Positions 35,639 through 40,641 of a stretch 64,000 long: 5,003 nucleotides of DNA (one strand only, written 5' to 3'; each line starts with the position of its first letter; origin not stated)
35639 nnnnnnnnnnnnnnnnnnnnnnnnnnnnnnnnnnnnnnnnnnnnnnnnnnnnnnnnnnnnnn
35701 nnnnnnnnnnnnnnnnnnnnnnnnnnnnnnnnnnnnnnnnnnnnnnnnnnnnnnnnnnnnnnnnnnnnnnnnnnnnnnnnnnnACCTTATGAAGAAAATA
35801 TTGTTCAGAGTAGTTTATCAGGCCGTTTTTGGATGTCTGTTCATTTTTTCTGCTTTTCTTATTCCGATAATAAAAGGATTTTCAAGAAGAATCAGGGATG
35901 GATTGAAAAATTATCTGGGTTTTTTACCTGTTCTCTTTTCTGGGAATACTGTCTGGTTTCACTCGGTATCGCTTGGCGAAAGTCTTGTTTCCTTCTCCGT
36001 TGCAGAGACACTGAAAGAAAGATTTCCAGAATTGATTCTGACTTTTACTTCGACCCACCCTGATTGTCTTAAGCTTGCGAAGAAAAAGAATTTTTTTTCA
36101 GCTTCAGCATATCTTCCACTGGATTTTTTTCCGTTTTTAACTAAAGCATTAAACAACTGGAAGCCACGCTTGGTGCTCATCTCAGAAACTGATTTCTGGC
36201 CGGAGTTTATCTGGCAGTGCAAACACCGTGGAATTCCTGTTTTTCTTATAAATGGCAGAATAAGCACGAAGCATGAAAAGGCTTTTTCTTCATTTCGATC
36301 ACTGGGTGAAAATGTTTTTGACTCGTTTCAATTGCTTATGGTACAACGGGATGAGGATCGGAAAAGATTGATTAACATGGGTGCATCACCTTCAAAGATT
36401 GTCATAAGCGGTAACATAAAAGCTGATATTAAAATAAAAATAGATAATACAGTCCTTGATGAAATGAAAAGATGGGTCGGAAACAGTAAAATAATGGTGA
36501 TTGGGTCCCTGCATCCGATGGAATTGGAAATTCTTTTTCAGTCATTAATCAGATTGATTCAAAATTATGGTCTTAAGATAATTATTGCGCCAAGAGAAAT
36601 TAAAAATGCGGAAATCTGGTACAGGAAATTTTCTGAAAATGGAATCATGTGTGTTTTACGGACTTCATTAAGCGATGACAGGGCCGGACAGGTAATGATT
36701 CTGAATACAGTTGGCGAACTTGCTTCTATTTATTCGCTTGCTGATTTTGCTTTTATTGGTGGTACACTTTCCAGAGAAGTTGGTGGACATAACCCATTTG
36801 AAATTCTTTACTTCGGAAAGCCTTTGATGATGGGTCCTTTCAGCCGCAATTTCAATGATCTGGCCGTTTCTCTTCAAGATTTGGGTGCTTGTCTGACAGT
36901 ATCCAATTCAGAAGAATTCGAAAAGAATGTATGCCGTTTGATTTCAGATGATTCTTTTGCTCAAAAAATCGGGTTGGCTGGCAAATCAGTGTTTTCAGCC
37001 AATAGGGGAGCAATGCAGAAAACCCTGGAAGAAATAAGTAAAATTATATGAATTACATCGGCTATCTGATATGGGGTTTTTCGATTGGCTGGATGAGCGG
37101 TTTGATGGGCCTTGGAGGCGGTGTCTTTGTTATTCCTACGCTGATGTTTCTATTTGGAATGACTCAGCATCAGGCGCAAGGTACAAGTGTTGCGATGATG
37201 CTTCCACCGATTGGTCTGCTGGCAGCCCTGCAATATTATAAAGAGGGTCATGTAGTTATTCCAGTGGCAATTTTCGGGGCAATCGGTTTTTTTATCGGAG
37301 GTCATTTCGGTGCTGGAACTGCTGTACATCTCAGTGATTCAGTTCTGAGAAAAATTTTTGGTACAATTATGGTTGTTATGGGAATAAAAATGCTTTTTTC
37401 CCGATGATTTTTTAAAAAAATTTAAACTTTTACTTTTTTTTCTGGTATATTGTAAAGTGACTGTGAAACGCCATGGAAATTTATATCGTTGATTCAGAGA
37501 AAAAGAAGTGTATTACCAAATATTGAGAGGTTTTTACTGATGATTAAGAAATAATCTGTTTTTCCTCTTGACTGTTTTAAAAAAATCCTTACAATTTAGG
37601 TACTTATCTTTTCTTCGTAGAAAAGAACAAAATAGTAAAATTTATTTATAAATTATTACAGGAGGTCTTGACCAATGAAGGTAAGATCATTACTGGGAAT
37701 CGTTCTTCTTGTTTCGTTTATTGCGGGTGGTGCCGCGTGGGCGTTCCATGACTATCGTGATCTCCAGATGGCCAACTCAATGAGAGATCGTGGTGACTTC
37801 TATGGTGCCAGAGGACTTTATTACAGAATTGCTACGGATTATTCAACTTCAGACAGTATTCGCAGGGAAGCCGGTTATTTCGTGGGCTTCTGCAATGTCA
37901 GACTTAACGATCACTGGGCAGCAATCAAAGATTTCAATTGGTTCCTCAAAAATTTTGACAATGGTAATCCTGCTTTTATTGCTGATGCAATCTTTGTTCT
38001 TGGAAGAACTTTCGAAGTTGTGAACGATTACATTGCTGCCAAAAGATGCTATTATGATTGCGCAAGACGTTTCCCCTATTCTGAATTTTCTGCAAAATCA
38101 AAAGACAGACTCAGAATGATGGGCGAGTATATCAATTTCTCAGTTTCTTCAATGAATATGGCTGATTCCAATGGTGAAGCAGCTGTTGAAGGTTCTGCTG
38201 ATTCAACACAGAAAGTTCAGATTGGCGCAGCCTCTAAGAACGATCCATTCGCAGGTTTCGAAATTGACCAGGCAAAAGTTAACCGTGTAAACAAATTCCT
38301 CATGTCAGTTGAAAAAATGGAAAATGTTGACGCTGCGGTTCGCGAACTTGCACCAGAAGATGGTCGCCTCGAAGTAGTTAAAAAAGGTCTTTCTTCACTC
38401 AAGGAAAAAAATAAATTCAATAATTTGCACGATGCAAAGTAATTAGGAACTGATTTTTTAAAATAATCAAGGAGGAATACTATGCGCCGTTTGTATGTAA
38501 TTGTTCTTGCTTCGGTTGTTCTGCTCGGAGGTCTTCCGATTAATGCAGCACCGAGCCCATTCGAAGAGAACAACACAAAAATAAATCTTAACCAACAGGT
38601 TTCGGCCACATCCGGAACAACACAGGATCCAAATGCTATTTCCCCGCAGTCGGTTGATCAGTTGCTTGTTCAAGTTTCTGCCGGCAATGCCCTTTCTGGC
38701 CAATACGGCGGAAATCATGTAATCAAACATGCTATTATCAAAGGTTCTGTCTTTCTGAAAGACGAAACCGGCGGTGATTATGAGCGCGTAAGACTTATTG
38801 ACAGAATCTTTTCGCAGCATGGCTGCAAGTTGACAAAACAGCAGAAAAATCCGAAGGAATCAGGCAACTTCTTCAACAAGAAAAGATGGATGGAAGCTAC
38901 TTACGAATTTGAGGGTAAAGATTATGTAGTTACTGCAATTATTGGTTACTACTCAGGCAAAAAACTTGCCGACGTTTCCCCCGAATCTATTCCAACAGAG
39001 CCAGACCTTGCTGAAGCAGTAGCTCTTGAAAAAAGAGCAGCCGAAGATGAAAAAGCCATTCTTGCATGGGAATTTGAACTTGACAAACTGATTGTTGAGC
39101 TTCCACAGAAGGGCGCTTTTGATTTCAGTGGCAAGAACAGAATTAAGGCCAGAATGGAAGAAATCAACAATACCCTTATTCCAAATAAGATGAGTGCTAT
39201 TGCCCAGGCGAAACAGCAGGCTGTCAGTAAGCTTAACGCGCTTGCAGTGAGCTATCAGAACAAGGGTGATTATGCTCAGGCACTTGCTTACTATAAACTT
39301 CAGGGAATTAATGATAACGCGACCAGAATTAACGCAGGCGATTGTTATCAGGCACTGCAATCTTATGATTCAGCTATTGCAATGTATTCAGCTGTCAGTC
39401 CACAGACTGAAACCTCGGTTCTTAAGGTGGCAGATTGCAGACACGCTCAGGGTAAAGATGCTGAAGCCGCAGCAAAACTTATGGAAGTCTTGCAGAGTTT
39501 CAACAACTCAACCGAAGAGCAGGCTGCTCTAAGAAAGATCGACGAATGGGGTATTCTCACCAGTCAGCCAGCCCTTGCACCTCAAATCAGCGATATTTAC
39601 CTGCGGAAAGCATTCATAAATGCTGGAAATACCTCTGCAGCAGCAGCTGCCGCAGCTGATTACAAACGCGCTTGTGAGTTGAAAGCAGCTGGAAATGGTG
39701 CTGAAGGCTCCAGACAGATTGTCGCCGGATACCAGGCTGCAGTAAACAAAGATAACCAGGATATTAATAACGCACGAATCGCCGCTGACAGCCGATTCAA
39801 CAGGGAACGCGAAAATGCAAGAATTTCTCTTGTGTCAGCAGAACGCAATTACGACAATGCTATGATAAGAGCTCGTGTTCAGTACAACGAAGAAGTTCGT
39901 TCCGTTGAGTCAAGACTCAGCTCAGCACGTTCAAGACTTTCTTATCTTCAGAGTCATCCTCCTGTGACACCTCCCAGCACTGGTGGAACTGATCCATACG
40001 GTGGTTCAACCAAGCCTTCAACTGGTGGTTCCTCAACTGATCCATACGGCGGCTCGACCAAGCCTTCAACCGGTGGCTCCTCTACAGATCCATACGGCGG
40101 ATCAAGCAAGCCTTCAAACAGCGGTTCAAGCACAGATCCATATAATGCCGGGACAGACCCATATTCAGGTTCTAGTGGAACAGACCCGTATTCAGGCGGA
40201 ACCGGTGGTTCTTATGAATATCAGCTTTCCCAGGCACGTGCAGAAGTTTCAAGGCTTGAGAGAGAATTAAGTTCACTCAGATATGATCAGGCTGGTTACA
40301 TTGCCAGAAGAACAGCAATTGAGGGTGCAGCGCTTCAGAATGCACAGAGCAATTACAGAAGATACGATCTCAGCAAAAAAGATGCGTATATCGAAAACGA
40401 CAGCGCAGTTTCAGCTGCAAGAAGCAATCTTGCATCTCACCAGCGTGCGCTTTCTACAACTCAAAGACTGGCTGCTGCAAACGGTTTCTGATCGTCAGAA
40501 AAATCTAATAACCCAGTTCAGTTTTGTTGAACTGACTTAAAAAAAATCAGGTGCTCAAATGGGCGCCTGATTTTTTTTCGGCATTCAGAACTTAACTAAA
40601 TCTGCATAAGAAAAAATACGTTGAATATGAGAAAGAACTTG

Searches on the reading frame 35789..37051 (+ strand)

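Call 37: search_protein_families(library=pfam, proteins=[window:35789-37051:+], max_evalue=0.001)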
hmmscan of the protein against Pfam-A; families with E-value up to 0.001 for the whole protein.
window:35789-37051:+ (420 aa): 1 family
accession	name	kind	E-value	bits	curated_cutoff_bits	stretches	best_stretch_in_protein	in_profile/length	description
PF04413.22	Glycos_transf_N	-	4.8e-44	150.5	23.9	1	40-214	4-179/179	3-Deoxy-D-manno-octulosonic-acid transferase (kdotransferase)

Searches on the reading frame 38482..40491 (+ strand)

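Call 10: search_protein_families(library=ncbifam, proteins=[window:38482-40491:+], max_evalue=0.00001)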
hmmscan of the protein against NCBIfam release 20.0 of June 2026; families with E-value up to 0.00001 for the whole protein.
window:38482-40491:+ (669 aa): 0 families

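Call 37: search_protein_families(library=pfam, proteins=[window:38482-40491:+], max_evalue=0.001)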
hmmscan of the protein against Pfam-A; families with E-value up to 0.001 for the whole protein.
window:38482-40491:+ (669 aa): 2 families
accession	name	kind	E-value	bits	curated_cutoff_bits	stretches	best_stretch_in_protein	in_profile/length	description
PF13424.12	TPR_12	-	2.3e-05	24.9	30.1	0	285-339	16-74/77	Tetratricopeptide repeat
PF13174.12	TPR_6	-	0.00085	20.3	26.3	0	254-272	6-24/33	Tetratricopeptide repeat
